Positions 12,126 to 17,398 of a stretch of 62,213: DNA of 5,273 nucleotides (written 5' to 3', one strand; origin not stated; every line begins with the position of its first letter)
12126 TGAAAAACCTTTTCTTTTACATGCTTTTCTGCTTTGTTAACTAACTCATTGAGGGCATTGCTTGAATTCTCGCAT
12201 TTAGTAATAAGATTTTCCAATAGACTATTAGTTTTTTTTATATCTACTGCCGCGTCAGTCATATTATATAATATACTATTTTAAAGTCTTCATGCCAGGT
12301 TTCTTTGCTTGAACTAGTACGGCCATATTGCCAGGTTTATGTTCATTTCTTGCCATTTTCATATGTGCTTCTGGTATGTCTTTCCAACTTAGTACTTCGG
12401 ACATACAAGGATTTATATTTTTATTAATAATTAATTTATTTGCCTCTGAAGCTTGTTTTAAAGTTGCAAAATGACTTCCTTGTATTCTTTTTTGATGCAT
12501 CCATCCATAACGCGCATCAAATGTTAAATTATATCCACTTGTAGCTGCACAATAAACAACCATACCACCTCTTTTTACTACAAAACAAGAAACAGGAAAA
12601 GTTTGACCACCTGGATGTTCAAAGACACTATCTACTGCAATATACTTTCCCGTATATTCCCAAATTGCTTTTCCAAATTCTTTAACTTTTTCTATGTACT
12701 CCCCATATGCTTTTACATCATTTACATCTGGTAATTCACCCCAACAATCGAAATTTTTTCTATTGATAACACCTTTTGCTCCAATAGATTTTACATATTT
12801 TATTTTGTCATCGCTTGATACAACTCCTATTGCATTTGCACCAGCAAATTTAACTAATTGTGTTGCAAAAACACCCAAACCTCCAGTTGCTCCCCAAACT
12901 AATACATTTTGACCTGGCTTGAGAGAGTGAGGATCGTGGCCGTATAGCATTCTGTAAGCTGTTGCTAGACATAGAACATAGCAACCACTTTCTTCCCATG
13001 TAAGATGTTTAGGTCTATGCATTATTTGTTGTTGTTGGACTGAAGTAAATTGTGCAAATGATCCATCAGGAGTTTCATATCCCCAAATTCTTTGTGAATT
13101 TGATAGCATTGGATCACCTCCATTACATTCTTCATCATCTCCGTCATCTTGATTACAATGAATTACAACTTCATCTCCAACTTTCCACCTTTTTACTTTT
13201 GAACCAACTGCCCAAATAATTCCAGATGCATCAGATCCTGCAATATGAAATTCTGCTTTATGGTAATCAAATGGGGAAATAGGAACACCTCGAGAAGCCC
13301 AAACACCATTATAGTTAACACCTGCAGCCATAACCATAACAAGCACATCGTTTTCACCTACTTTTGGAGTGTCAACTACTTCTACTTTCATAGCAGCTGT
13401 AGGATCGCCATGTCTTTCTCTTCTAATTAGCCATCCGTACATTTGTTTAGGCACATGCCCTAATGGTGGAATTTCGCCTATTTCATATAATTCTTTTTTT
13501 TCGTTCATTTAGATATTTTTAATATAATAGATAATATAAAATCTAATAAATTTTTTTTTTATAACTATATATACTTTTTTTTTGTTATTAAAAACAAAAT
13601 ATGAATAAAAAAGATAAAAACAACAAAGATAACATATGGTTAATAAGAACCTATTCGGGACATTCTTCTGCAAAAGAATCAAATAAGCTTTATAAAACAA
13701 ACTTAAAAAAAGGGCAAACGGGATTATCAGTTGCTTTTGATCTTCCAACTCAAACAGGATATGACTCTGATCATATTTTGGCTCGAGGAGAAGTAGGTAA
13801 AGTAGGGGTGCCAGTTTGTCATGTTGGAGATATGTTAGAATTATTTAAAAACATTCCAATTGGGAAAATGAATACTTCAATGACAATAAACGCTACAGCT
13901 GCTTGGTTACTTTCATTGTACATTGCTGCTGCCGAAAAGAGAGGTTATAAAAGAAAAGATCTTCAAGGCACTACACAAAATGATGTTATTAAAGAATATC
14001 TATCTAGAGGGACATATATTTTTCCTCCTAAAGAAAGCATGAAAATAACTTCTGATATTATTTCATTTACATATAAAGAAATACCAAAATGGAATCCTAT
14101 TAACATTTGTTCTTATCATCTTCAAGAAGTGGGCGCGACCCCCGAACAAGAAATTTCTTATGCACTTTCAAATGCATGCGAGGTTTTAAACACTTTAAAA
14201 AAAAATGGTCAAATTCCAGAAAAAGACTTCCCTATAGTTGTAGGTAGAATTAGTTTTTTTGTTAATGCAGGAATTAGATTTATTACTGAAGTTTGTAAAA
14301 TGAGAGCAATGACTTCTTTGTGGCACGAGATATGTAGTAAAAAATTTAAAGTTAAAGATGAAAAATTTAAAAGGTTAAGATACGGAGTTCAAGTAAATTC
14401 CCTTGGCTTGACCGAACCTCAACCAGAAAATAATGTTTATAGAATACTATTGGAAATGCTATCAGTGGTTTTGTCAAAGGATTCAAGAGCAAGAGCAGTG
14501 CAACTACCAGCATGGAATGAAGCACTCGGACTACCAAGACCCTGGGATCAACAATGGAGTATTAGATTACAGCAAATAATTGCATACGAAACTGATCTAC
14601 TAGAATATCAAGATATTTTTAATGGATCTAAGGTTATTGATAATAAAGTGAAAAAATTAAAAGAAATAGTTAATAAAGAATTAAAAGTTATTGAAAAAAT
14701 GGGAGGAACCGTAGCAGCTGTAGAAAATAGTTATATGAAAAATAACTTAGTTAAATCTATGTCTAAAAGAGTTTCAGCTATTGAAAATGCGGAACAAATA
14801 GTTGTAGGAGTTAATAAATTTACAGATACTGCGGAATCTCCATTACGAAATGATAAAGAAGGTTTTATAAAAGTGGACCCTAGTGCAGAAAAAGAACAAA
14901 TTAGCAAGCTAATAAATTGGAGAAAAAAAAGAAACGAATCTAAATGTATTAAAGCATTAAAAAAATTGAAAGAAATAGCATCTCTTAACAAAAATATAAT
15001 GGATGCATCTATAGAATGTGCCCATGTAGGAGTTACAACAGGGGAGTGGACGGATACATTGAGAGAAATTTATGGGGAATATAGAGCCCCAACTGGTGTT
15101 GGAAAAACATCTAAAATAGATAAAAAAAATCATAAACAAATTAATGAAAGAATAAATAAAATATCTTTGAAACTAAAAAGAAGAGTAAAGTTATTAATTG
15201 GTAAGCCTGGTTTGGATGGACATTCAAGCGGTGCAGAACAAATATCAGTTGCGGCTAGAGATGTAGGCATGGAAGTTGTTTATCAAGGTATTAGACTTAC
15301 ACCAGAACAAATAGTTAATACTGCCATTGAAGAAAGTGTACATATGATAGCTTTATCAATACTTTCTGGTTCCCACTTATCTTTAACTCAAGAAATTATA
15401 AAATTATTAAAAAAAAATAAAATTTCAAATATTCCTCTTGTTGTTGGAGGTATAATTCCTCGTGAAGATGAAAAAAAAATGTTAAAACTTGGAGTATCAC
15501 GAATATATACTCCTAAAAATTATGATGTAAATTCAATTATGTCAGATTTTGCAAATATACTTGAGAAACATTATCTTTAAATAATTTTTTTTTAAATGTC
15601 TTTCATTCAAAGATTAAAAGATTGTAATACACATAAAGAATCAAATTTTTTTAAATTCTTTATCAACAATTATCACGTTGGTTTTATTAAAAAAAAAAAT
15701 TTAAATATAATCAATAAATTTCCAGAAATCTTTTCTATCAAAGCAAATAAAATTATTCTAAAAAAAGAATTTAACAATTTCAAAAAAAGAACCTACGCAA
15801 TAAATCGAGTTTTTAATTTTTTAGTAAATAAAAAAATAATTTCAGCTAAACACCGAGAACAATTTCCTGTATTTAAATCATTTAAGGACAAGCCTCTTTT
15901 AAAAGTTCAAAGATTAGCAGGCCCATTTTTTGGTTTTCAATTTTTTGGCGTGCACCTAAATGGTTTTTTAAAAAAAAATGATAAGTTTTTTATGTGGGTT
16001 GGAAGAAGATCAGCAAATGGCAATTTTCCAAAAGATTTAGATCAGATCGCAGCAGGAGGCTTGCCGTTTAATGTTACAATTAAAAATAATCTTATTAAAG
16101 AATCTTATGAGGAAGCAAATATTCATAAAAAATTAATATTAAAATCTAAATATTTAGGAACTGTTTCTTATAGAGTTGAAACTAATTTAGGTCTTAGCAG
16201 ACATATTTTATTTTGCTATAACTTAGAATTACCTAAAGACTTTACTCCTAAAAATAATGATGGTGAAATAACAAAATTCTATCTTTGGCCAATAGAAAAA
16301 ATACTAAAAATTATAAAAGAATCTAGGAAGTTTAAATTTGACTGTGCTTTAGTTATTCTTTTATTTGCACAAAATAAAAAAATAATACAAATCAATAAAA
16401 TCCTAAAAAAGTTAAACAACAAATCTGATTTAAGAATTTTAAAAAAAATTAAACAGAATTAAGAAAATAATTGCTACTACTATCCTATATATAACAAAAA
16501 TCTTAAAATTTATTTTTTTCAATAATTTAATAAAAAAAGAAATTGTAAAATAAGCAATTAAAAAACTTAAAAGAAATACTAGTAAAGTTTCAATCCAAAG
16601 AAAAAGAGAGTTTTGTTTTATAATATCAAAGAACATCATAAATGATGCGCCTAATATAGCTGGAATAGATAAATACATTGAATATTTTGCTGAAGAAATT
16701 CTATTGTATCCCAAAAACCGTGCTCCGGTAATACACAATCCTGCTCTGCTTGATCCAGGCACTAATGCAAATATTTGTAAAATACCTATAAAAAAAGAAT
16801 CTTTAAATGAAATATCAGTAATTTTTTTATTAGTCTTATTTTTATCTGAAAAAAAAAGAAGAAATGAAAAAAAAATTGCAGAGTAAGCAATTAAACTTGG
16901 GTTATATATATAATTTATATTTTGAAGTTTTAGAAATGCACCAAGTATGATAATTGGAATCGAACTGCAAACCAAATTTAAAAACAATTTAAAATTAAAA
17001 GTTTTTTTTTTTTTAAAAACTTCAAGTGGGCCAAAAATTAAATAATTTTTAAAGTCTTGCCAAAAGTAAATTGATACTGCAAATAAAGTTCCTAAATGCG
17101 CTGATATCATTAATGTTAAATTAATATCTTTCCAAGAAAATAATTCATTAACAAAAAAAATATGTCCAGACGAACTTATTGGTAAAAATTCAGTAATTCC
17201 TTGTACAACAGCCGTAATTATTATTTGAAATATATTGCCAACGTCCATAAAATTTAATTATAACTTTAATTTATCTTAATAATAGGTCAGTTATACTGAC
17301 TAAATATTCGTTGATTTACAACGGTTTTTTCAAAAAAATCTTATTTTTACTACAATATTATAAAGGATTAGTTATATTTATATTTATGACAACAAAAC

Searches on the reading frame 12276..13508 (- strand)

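Call 83: search_protein_families(library=pfam, proteins=[window:12276-13508:-], max_evalue=0.00001)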
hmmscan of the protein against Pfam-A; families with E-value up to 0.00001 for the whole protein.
window:12276-13508:- (410 aa): 2 families
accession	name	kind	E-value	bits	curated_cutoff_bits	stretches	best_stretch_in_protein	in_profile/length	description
PF00107.32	ADH_zinc_N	-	1.2e-16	61.3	31.8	1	210-359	1-126/129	Zinc-binding dehydrogenase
PF08240.17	ADH_N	-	2.2e-16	60.4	23.5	1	51-166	1-103/104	Alcohol dehydrogenase GroES-like domain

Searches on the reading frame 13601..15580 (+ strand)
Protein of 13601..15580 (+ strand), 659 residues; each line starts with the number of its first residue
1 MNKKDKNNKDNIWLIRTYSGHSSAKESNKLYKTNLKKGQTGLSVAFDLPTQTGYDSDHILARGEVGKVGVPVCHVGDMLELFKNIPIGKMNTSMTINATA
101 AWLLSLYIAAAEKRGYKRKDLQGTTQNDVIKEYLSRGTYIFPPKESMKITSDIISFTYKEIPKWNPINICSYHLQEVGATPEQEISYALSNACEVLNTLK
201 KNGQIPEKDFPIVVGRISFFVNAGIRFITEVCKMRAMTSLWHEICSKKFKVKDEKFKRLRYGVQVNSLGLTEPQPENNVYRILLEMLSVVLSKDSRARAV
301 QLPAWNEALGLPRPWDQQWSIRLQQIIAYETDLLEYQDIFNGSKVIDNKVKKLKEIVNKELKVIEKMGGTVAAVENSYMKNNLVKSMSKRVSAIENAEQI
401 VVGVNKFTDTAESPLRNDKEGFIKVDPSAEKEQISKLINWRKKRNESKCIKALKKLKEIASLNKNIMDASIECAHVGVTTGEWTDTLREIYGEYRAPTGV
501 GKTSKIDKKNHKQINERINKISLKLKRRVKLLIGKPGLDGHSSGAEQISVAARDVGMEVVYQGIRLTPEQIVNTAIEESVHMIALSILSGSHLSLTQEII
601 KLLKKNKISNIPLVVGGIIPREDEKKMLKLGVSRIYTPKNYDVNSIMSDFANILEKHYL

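Call 83: search_protein_families(library=pfam, proteins=[window:13601-15580:+], max_evalue=0.00001)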
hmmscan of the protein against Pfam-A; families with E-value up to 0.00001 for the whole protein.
window:13601-15580:+ (659 aa): 2 families
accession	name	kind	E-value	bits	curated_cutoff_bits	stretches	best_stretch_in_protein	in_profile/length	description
PF01642.28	MM_CoA_mutase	-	5.3e-125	418.3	22.1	1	7-492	41-512/512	Methylmalonyl-CoA mutase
PF02310.24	B12-binding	-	4.4e-18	65.7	32.1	1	530-631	2-104/121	B12 binding domain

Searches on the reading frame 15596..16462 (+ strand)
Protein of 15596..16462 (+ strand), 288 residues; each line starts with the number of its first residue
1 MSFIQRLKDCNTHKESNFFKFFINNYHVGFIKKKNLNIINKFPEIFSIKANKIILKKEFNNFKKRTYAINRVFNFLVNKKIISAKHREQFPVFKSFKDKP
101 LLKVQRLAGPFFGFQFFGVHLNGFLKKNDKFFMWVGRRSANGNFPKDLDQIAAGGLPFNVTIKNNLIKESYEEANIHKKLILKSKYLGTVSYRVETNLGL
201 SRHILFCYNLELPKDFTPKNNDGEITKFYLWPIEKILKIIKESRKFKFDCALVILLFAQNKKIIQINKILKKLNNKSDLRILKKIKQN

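Call 83: search_protein_families(library=pfam, proteins=[window:15596-16462:+], max_evalue=0.00001)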
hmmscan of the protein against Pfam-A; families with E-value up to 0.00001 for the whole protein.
window:15596-16462:+ (288 aa): 1 family
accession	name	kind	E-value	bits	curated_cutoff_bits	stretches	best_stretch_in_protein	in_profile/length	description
PF15916.11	DUF4743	-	3.9e-24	85.4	25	1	3-114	2-116/118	Domain of unknown function (DUF4743)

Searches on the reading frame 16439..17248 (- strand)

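Call 83: search_protein_families(library=pfam, proteins=[window:16439-17248:-], max_evalue=0.00001)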
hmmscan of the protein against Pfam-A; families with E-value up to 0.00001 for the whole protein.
window:16439-17248:- (269 aa): 1 family
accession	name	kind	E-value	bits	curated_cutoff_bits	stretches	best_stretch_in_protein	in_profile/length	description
PF02673.24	BacA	-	9.1e-65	219.3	33.4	1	10-261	2-257/257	Bacitracin resistance protein BacA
